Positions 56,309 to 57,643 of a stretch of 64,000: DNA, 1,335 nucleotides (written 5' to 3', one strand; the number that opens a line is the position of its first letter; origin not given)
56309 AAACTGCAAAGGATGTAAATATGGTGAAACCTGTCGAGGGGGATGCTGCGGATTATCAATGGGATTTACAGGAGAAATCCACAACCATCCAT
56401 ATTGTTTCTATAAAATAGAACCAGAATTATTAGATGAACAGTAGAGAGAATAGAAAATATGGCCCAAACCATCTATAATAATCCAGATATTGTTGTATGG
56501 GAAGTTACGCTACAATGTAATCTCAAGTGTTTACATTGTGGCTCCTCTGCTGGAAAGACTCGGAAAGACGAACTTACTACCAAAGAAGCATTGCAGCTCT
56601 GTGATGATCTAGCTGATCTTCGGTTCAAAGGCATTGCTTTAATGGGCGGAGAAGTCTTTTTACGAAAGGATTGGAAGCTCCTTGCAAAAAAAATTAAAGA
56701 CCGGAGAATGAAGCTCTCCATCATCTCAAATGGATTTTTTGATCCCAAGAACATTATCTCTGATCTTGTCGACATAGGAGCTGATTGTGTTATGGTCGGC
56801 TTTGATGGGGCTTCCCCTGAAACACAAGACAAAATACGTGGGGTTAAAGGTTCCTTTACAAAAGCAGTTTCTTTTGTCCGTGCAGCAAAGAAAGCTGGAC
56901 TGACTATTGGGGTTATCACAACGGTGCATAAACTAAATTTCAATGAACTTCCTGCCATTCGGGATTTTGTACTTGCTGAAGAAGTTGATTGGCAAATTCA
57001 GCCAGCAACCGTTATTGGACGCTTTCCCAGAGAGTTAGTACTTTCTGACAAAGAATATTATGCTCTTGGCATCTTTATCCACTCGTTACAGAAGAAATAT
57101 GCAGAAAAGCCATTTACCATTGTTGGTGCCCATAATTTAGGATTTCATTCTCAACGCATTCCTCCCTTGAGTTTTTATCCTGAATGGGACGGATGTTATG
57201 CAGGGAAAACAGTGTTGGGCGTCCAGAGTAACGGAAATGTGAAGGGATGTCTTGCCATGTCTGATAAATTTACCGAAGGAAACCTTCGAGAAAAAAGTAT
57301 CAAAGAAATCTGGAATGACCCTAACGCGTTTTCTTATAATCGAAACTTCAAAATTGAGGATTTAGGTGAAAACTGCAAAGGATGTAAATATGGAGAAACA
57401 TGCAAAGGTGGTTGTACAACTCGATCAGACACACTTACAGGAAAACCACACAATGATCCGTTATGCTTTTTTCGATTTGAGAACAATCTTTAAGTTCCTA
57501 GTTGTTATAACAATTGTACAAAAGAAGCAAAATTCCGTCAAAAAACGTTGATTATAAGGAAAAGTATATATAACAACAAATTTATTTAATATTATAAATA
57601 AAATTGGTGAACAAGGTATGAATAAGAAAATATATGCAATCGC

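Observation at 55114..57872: Precursor peptides carry 2 and 3 near-identical 15-aa modules, Cys-free and Tyr/Lys/Thr/Gly-rich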

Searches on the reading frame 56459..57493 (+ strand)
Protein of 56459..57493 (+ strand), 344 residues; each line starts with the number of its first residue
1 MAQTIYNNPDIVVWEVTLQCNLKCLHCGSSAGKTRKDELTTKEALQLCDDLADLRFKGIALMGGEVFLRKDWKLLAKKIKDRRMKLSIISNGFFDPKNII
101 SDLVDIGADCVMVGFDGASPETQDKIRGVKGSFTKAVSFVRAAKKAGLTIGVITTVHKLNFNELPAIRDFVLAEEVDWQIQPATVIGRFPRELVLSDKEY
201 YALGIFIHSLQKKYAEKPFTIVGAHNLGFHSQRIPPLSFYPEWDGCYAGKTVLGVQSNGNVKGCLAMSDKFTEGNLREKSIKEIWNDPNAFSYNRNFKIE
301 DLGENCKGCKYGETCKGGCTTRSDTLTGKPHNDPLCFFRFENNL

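Call 6: search_protein_families(library=pfam, proteins=[window:56459-57493:+], max_evalue=0.01)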
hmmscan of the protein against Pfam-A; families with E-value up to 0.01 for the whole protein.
window:56459-57493:+ (344 aa): 3 families
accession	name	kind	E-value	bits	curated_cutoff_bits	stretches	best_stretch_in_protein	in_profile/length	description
PF04055.27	Radical_SAM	-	5.1e-23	82.5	29.5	1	15-170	2-165/166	Radical SAM superfamily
PF13186.11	SPASM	-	2.2e-10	41.1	21.5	1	246-310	1-67/67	Iron-sulfur cluster-binding domain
PF13353.11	Fer4_12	-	5.2e-05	24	22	1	19-93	14-92/137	4Fe-4S single cluster domain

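Call 7: search_protein_families(library=ncbifam, proteins=[window:56459-57493:+], max_evalue=0.01)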
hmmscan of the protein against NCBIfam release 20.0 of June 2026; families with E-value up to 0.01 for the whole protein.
window:56459-57493:+ (344 aa): 73 families (the best 25 are shown)
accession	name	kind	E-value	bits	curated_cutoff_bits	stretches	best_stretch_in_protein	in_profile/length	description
TIGR03913.1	rad_SAM_trio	equivalog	6.4e-70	235.9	591.75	1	9-340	18-356/477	GDL motif peptide-associated radical SAM/SPASM maturase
TIGR04103.1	rSAM_nif11_3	equivalog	2e-55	188.1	725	1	11-339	6-345/412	nif11-class peptide radical SAM maturase 3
TIGR04546.1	rSAM_ahbC_deAc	equivalog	1.5e-40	139.2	650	2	10-176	39-205/390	12,18-didecarboxysiroheme deacetylase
TIGR04055.1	rSAM_NirJ2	equivalog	6.5e-40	137.6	500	2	11-173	1-163/326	putative heme d1 biosynthesis radical SAM protein NirJ2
TIGR04545.1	rSAM_ahbD_hemeb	equivalog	1.1e-39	136.9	500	2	11-171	1-162/339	heme b synthase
TIGR04053.2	TIGR04053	equivalog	1.4e-39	136.4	395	2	6-215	4-218/366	TIGR04053 family radical SAM/SPASM domain-containing protein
TIGR04051.1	rSAM_NirJ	equivalog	2.9e-39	135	515.45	2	11-177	3-169/354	heme d1 biosynthesis radical SAM protein NirJ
TIGR04133.1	rSAM_w_lipo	hypoth_equivalog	1.6e-38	132.6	425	1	11-319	25-331/350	TIGR04133 family radical SAM/SPASM protein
TIGR04054.1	rSAM_NirJ1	equivalog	9.6e-38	129.8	650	2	7-177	33-203/387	putative heme d1 biosynthesis radical SAM protein NirJ1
TIGR04347.1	pseudo_SAM_Halo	equivalog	3.9e-37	128.4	525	2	10-177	38-205/390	TIGR04347 family pseudo-SAM/SPASM protein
NF050035.1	rSAM_WgK_link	exception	3.8e-36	124.8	650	2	4-201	3-202/367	radical SAM/SPASM peptide maturase WgkB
TIGR03962.1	mycofact_rSAM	equivalog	3e-35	122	265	2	8-167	10-169/339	mycofactocin radical SAM maturase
TIGR04250.1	SCM_rSAM_ScmE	equivalog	1.2e-33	116.5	400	2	11-173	4-167/358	SynChlorMet cassette radical SAM/SPASM protein ScmE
TIGR02109.1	PQQ_syn_pqqE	equivalog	7.5e-29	100.8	381.35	2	7-172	4-170/358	pyrroloquinoline quinone biosynthesis protein PqqE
TIGR04303.1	GeoRSP_rSAM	equivalog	2.6e-28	99.6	400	2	9-177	4-170/325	GeoRSP system radical SAM/SPASM protein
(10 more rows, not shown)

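Call 26: search_solved_structures(query=window:56459-57493:+, max_evalue=0.00001)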
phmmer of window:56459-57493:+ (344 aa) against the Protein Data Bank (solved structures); distinct sequences matched with E-value up to 0.00001: 5.
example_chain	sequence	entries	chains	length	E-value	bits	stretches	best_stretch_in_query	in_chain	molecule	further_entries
6c8v_A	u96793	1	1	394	4.9e-16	62.1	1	12-171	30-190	Coenzyme PQQ synthesis protein E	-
6efn_A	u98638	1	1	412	5.6e-13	52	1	14-166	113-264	Sporulation killing factor maturation protein SkfB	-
7vob_C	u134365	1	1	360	2.3e-11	46.7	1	19-174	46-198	Cytosylglucuronate decarboxylase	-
7voc_C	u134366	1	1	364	2.4e-11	46.6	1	19-174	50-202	Cytosylglucuronate decarboxylase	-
5v1q_A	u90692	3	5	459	1.9e-08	37.1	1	12-321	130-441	Radical SAM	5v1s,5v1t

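Call 67: find_homologous_proteins(query=window:56459-57493:+, max_evalue=1e-20)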
Query window:56459-57493:+ (344 aa): 959 proteins with E <= 1e-20 among 2341 candidates; the best 120 are listed.
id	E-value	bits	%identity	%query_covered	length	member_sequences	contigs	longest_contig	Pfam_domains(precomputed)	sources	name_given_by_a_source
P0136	1.1e-214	730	90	100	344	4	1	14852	PF13186.12,PF04055.28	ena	-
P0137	5.9e-196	669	82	99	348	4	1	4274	PF13186.12,PF04055.28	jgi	jgi:radical SAM protein with 4Fe4S-binding SPASM domain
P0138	3.1e-191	653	79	100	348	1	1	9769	PF13186.12,PF04055.28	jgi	-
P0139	3.6e-176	604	73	99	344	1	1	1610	PF13186.12,PF04055.28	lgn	-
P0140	9.5e-176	602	74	98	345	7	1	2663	PF13186.12,PF04055.28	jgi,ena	-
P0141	3.9e-173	594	72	99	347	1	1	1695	PF13186.12,PF04055.28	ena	-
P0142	7.5e-173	593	71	98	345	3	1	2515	PF13186.12,PF04055.28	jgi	-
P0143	1.0e-172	592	72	98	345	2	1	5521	PF13186.12,PF04055.28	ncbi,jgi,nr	ncbi:radical SAM protein [Euryarchaeota archaeon ex4484_162]|nr:MAG: radical SAM protein [Euryarchae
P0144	1.8e-171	588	73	99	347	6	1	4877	PF13186.12,PF04055.28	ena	-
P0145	4.9e-170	583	71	97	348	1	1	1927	PF13186.12,PF04055.28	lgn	-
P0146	5.8e-170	583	71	99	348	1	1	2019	PF13186.12,PF04055.28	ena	-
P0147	7.1e-169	580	70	99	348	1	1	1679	PF13186.12,PF04055.28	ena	-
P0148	3.7e-168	577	71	99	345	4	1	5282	PF13186.12,PF04055.28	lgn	-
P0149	5.2e-168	577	72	99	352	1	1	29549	PF13186.12,PF04055.28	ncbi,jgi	-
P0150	1.1e-167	576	69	99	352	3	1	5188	PF13186.12,PF04055.28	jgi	-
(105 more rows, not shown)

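Call 74: search_dna_similar(query=window:56459-57493:+, collection=plasmids, mode=protein, max_evalue=1e-10, max_rows=40)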
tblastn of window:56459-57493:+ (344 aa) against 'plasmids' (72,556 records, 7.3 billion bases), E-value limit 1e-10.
Records with a match: 258; places in all: 278; records where one place covers at least 80% of the query: 249.
Best place of each record, by identity: <60% 258.
By first word of the organism name: Sinorhizobium 72; Bacillus 40; Thermus 20; Rahnella 11; Rhizobium 10; Clostridium 9; Streptomyces 8; Roseibium 7; Halobaculum 6; Ruegeria 6; and 52 more.
By predicted mobility (MOB-suite, as given by PLSDB): non-mobilizable 155; mobilizable 72; conjugative 31.
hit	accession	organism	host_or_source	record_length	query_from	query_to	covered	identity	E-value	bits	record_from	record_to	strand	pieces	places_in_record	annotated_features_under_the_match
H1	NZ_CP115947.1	Ralstonia solanacearum MolK2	Musa sp.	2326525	9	340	97%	35.6%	2e-62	221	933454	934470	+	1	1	record has no annotation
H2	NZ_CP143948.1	Agathobacter rectalis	Homo sapiens,cell culture,fecal sample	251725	7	341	97%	35.1%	3e-55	201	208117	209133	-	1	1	radical SAM protein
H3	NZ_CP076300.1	Burkholderia pseudomallei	Homo sapiens,blood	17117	9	340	97%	34.0%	1e-60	217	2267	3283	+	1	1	GDL motif peptide-associated radical SAM/SPASM maturase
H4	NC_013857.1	Azospirillum sp. B510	-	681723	9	340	97%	33.7%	9e-61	217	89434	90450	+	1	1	GDL motif peptide-associated radical SAM/SPASM maturase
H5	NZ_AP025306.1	Aureibacter tunicatorum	-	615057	9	339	96%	33.2%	3e-52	192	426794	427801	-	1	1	radical SAM protein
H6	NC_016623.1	Azospirillum lipoferum 4B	-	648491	9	340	97%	32.9%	3e-58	209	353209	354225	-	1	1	GDL motif peptide-associated radical SAM/SPASM maturase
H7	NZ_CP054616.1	Azospirillum oryzae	cell culture,soil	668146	9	340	97%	32.7%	3e-58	210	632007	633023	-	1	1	GDL motif peptide-associated radical SAM/SPASM maturase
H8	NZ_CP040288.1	Nostoc sp. C057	Phaeoceros,pure culture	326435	6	339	97%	30.9%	7e-49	182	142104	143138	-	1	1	nif11-class peptide radical SAM maturase 3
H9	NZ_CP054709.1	Halarchaeum sp. CBA1220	solar salt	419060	7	338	97%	30.6%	6e-24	110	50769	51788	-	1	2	TIGR04053 family radical SAM/SPASM domain-containing protein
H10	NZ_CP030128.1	Indioceanicola profundi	sediment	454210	8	339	97%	30.5%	1e-29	127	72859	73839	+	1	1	radical SAM protein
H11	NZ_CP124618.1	Tropicibacter oceani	pure culture,sediment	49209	8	339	97%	30.1%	1e-44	171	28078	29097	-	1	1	radical SAM protein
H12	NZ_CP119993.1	Halomarina sp. PSR21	cell culture,saline soil from Tarim ...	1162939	7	338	97%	30.1%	4e-26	116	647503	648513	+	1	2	record has no annotation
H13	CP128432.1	Microbulbifer sp. MKSA007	Smenospongia aurea,bacteria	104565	7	339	97%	29.9%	2e-30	129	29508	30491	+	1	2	radical SAM protein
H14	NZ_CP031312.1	Halobellus limi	Cell culture,Taibei marine solar ...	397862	7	338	97%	29.9%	2e-23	108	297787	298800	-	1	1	TIGR04053 family radical SAM/SPASM domain-containing protein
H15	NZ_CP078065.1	Haloferax larsenii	Cell culture,Salt Lake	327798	7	338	97%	29.8%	1e-24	112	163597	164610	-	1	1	radical SAM protein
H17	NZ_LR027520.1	Thermus thermophilus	-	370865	9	338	96%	29.6%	6e-22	104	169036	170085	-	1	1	TIGR04053 family radical SAM/SPASM domain-containing protein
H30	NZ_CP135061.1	Bacillus cereus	Plant,cell culture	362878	1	339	99%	28.6%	6e-32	133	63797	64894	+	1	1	radical SAM protein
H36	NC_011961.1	Thermomicrobium roseum DSM 5159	-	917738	9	338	96%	29.2%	9e-27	118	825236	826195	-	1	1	mftC: mycofactocin radical SAM maturase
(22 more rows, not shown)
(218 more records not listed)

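Call 75: get_annotated_region(hit=H4, flank=5000)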
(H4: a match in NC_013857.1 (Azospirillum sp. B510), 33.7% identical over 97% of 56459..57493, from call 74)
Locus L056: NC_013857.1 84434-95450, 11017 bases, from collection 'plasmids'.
description: Azospirillum sp. B510 plasmid pAB510c, complete sequence
organism: Azospirillum sp. B510 (NCBI taxid 137722)
taxonomy: Bacteria; Pseudomonadota; Alphaproteobacteria; Rhodospirillales; Azospirillaceae; Azospirillum; Azospirillum sp. B510
host: -; source: -; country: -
typing (MOB-suite, as given by PLSDB): mobilizable; relaxase MOBP
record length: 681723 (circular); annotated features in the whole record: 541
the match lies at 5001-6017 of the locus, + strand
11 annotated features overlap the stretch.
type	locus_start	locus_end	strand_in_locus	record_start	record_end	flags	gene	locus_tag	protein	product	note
CDS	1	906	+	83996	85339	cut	-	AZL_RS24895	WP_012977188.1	glutamine synthetase family protein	GO:0006542 - glutamine biosynthetic process [Evidence IEA]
CDS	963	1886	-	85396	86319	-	-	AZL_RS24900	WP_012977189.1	homocysteine S-methyltransferase family protein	-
CDS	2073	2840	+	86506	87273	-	-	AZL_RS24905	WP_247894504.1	transporter substrate-binding domain-containing protein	-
CDS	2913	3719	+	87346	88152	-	-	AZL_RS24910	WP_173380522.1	amino acid ABC transporter permease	GO:0006865 - amino acid transport [Evidence IEA]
CDS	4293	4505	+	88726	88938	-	-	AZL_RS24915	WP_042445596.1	DUF1843 domain-containing protein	-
CDS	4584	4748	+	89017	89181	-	-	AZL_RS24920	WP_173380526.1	DUF1843 domain-containing protein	-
CDS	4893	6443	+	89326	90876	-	-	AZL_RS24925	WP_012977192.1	GDL motif peptide-associated radical SAM/SPASM maturase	GO:0046500 - S-adenosylmethionine metabolic process [Evidence IEA]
CDS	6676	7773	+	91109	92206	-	-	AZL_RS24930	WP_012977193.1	extracellular solute-binding protein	-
CDS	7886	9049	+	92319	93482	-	potA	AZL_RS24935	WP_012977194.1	polyamine ABC transporter ATP-binding protein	GO:0015846 - polyamine transport [Evidence IEA]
CDS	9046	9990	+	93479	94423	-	-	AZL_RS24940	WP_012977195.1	ABC transporter permease subunit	GO:0055085 - transmembrane transport [Evidence IEA]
CDS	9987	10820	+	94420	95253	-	-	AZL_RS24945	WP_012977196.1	ABC transporter permease subunit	GO:0055085 - transmembrane transport [Evidence IEA]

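Call 76: get_annotated_region(hit=H8, flank=6000)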
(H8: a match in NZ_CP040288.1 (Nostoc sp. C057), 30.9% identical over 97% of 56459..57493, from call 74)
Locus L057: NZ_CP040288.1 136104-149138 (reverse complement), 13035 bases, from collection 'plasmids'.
description: Nostoc sp. C057 plasmid p057_G
organism: Nostoc sp. C057 (NCBI taxid 2576903)
taxonomy: Bacteria; Cyanobacteriota; Cyanophyceae; Nostocales; Nostocaceae; Nostoc; Nostoc sp. C057
host: -; source: Phaeoceros,pure culture; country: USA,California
typing (MOB-suite, as given by PLSDB): non-mobilizable
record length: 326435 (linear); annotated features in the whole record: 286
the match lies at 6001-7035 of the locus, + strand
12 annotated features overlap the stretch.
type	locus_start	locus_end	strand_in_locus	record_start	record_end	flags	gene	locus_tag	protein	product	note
CDS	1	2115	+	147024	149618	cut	-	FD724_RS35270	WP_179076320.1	hypothetical protein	-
CDS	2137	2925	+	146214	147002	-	-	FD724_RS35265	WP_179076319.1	MinD/ParA family protein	-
CDS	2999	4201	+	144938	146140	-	-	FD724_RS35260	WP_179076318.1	hypothetical protein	-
CDS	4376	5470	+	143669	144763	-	-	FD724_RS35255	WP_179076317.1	cyclic nucleotide-binding domain-containing protein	-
CDS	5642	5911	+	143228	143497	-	-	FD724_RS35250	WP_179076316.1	Nif11-like leader peptide family natural product precursor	-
CDS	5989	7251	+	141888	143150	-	-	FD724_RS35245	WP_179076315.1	nif11-class peptide radical SAM maturase 3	-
CDS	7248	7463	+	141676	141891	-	-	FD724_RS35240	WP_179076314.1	hypothetical protein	-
CDS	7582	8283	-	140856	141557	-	-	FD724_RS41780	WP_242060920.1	hypothetical protein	-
CDS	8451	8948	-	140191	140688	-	-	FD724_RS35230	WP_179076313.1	NHLP leader peptide family RiPP precursor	-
CDS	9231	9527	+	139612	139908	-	-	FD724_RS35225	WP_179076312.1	Nif11-like leader peptide family natural product precursor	-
CDS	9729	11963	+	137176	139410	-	-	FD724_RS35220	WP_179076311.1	TOMM precursor leader peptide-binding protein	-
CDS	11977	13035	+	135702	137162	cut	-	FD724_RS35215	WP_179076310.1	SagB family peptide dehydrogenase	-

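Call 82: get_annotated_region(hit=H3, flank=4000)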
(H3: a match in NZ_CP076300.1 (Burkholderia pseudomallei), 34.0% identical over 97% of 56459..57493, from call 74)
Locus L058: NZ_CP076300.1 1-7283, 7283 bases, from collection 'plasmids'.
description: Burkholderia pseudomallei strain VBP21822 plasmid p2VBP21822, complete sequence
organism: Burkholderia pseudomallei (NCBI taxid 28450)
taxonomy: Bacteria; Pseudomonadota; Betaproteobacteria; Burkholderiales; Burkholderiaceae; Burkholderia; Burkholderia pseudomallei
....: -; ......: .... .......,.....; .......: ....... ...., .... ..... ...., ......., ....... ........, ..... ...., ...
typing (MOB-suite, as given by PLSDB): non-mobilizable
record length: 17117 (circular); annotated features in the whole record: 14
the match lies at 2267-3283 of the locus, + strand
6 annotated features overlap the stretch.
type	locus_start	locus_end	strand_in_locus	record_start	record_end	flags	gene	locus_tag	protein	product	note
CDS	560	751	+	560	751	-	-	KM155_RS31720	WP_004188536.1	DUF1843 domain-containing protein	-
CDS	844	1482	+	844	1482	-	-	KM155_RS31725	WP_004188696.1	DUF1842 domain-containing protein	-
CDS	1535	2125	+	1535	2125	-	-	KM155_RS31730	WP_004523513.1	DUF1842 domain-containing protein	-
CDS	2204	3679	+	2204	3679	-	-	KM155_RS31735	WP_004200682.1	GDL motif peptide-associated radical SAM/SPASM maturase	GO:0046500 - S-adenosylmethionine metabolic process [Evidence IEA]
CDS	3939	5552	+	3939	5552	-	-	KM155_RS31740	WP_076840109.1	methyl-accepting chemotaxis protein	GO:0007165 - signal transduction [Evidence IEA]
CDS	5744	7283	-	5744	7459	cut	-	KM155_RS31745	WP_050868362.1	MFS transporter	-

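Call 83: get_annotated_region(hit=H2, flank=5000)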
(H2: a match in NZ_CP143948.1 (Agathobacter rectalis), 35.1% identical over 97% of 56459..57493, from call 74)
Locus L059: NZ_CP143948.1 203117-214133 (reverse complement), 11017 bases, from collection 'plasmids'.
description: Agathobacter rectalis strain DFI.5.28 plasmid unnamed1, complete sequence
organism: Agathobacter rectalis (NCBI taxid 39491)
taxonomy: Bacteria; Bacillota; Clostridia; Lachnospirales; Lachnospiraceae; Agathobacter; Agathobacter rectalis
host: -; source: Homo sapiens,cell culture,fecal sample; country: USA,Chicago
typing (MOB-suite, as given by PLSDB): non-mobilizable
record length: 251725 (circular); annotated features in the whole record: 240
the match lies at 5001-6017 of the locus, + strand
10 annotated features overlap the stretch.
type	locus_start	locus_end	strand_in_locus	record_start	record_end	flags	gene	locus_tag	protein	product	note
CDS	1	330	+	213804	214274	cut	rpsG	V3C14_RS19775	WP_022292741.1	30S ribosomal protein S7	GO:0006412 - translation [Evidence IEA]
CDS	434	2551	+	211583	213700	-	fusA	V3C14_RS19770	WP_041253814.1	elongation factor G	GO:0006414 - translational elongation [Evidence IEA]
CDS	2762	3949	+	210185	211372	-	tuf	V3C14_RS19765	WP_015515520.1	elongation factor Tu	GO:0006414 - translational elongation [Evidence IEA]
CDS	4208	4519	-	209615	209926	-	-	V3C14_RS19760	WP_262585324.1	hypothetical protein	-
CDS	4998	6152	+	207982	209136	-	-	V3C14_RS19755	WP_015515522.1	radical SAM protein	-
CDS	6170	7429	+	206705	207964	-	-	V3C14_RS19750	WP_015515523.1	MFS transporter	GO:0055085 - transmembrane transport [Evidence IEA]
CDS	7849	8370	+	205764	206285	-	-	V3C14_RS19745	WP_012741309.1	GNAT family N-acetyltransferase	-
CDS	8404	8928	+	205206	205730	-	-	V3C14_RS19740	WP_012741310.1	hypothetical protein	-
CDS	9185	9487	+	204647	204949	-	-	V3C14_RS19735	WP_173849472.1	Dabb family protein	-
CDS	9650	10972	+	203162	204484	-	-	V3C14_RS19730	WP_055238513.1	HAMP domain-containing methyl-accepting chemotaxis protein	GO:0006935 - chemotaxis [Evidence IEA]; GO:0007165 - signal transduction [Evidence IEA]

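Call 90: get_annotated_region(hit=H11, flank=3000)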
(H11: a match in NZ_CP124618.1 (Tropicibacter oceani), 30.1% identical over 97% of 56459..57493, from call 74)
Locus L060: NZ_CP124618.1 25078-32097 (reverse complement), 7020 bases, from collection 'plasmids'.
description: Tropicibacter oceani strain YMD87 plasmid unnamed2, complete sequence
organism: Tropicibacter oceani (NCBI taxid 3058420)
taxonomy: Bacteria; Pseudomonadota; Alphaproteobacteria; Rhodobacterales; Roseobacteraceae; Tropicibacter; Tropicibacter oceani
host: -; source: pure culture,sediment; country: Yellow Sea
typing (MOB-suite, as given by PLSDB): non-mobilizable
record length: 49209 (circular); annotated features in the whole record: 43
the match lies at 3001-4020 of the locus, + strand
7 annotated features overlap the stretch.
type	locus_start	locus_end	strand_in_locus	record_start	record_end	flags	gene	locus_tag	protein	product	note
CDS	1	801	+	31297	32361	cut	-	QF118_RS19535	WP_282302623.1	radical SAM protein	-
CDS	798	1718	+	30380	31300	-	-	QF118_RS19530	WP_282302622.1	hypothetical protein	-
CDS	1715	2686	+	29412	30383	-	-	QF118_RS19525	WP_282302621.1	phosphotransferase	-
CDS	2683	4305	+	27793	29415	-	-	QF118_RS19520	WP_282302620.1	radical SAM protein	-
CDS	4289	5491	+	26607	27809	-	-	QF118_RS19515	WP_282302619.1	trypsin-like peptidase domain-containing protein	-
CDS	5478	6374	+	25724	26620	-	-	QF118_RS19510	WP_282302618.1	M23 family metallopeptidase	GO:0006508 - proteolysis [Evidence IEA]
CDS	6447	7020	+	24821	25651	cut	-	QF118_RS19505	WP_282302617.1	hypothetical protein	-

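Call 91: get_annotated_region(hit=H5, flank=3000)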
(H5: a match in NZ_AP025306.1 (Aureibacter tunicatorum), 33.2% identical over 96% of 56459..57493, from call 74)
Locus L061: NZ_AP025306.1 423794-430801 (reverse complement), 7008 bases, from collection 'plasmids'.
description: Aureibacter tunicatorum strain NBRC 107587 plasmid pAT1, complete sequence
organism: Aureibacter tunicatorum (NCBI taxid 866807)
taxonomy: Bacteria; Bacteroidota; Cytophagia; Cytophagales; Persicobacteraceae; Aureibacter; Aureibacter tunicatorum
host: -; source: -; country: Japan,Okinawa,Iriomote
typing (MOB-suite, as given by PLSDB): non-mobilizable
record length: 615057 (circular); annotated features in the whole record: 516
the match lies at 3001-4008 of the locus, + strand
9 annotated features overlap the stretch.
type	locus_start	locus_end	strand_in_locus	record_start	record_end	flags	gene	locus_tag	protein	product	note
CDS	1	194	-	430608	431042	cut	-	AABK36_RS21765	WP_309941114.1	hypothetical protein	-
CDS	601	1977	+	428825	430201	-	rimK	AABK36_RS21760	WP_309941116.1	30S ribosomal protein S6--L-glutamate ligase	GO:0036211 - protein modification process [Evidence IEA]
CDS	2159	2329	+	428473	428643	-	-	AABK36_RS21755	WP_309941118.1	DUF1843 domain-containing protein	-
CDS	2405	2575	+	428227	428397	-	-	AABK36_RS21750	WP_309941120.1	DUF1843 domain-containing protein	-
CDS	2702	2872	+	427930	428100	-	-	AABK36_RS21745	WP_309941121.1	DUF1843 domain-containing protein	-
CDS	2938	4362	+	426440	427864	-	-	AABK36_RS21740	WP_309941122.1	radical SAM protein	-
CDS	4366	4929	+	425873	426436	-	-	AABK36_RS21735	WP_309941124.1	class I SAM-dependent methyltransferase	-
CDS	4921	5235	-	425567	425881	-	-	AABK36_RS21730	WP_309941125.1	hypothetical protein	-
CDS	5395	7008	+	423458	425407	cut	-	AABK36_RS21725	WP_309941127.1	hypothetical protein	-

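Call 94: get_annotated_region(hit=H36, flank=300)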
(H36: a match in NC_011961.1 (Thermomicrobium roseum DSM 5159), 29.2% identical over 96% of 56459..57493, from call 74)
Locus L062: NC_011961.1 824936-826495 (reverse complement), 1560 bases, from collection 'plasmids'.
description: Thermomicrobium roseum DSM 5159 plasmid unnamed, complete sequence
organism: Thermomicrobium roseum DSM 5159 (NCBI taxid 309801)
taxonomy: Bacteria; Thermomicrobiota; Thermomicrobia; Thermomicrobiales; Thermomicrobiaceae; Thermomicrobium; Thermomicrobium roseum; Thermomicrobium roseum DSM 5159
host: -; source: -; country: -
typing (MOB-suite, as given by PLSDB): non-mobilizable
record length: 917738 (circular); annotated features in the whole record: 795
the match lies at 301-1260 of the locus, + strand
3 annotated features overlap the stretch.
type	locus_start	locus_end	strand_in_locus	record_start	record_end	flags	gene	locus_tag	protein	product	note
CDS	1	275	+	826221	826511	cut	mftB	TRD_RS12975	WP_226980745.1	mycofactocin biosynthesis chaperone MftB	GO:0140604 - mycofactocin biosynthetic process [Evidence IEA]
CDS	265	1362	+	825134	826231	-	mftC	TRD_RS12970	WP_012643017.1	mycofactocin radical SAM maturase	GO:0140604 - mycofactocin biosynthetic process [Evidence IEA]; GO:0031179 - peptide modification [Evidence IEA]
CDS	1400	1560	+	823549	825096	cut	mftF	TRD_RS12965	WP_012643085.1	mycofactocin biosynthesis glycosyltransferase MftF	GO:0140604 - mycofactocin biosynthetic process [Evidence IEA]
